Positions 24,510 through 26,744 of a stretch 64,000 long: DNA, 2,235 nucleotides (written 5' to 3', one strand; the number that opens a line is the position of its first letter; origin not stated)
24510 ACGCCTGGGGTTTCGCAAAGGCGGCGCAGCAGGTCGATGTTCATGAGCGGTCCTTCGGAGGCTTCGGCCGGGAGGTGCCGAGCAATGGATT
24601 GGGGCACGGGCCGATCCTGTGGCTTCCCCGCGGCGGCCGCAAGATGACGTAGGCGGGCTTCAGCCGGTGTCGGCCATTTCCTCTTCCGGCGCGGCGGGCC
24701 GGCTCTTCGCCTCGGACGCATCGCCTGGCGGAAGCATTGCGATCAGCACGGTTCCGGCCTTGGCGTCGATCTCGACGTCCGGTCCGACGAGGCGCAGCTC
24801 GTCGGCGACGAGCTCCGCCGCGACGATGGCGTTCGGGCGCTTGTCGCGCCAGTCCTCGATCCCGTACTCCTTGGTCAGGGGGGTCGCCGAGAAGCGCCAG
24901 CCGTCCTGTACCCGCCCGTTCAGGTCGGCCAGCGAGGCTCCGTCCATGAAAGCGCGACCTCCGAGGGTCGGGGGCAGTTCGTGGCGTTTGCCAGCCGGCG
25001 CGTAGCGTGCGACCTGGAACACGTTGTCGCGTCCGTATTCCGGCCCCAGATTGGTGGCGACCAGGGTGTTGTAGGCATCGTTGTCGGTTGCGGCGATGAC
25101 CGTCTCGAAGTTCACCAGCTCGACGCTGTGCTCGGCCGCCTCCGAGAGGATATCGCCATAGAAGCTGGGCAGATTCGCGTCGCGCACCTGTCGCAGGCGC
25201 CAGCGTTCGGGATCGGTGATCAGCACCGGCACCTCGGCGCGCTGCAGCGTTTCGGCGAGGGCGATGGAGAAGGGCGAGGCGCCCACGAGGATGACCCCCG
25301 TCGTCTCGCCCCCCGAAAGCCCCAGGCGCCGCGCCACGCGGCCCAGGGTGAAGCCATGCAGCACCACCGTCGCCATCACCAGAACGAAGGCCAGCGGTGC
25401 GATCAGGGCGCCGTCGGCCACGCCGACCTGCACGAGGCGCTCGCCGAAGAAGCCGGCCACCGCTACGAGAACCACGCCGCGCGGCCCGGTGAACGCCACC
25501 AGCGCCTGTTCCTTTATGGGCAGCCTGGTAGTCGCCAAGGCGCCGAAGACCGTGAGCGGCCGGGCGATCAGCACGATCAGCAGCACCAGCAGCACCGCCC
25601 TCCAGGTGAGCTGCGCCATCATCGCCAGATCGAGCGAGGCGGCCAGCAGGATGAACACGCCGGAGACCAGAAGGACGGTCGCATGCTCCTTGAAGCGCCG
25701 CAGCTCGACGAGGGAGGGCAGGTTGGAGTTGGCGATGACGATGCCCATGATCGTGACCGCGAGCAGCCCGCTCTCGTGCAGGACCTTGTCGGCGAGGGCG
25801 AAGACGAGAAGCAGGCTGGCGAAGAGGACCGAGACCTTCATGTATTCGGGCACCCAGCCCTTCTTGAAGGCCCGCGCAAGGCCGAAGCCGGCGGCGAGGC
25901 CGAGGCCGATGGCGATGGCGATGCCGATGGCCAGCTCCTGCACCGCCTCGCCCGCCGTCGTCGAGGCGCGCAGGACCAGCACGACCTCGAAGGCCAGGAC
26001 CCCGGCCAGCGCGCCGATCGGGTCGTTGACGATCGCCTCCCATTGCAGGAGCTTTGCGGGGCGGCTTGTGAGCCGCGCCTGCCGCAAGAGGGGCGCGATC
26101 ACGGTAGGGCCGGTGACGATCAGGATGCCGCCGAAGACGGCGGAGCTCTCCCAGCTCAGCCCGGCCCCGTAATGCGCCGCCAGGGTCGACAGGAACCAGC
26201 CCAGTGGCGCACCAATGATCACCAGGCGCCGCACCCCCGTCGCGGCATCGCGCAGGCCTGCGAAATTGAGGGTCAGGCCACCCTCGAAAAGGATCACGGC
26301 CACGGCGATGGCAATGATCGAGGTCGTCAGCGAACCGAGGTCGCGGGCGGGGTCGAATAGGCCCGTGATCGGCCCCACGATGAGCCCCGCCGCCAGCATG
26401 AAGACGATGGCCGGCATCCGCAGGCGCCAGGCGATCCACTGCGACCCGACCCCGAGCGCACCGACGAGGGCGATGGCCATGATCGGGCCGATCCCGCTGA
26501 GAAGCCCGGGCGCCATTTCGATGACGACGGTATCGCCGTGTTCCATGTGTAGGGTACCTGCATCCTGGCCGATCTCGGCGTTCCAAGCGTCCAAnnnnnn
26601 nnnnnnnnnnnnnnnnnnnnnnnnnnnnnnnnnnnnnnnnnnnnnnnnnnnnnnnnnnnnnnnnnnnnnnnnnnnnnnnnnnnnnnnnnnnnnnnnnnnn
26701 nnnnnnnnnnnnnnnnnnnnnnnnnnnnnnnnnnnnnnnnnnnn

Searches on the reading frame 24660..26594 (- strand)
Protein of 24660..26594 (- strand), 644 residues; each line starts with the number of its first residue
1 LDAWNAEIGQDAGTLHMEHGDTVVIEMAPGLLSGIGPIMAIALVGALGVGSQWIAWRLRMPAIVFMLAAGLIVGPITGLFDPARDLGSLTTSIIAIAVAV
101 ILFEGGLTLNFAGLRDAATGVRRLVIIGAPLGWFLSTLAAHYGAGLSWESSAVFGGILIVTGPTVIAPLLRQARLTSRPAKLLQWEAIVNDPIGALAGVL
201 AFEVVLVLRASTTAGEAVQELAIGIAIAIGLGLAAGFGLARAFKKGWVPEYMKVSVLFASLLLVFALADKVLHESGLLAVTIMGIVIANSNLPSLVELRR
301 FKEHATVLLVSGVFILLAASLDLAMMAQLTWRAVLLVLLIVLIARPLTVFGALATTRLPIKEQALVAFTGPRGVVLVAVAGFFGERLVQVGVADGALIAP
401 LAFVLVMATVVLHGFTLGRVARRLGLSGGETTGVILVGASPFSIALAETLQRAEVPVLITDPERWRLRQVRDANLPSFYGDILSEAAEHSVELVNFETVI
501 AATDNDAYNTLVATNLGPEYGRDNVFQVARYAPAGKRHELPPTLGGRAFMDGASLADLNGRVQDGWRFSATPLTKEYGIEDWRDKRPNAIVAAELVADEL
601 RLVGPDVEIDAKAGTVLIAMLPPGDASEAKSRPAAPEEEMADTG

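Call 12: search_protein_families(library=pfam, proteins=[window:24660-26594:-])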
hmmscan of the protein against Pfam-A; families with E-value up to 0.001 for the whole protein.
window:24660-26594:- (644 aa): 2 families
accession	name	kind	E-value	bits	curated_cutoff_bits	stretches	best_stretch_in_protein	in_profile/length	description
PF00999.27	Na_H_Exchanger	-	1.1e-39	136.9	26.2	1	51-421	9-373/375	Sodium/hydrogen exchanger, transmembrane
PF02254.24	TrkA_N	-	5.9e-10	39.9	23.8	1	434-516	1-83/116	TrkA-N domain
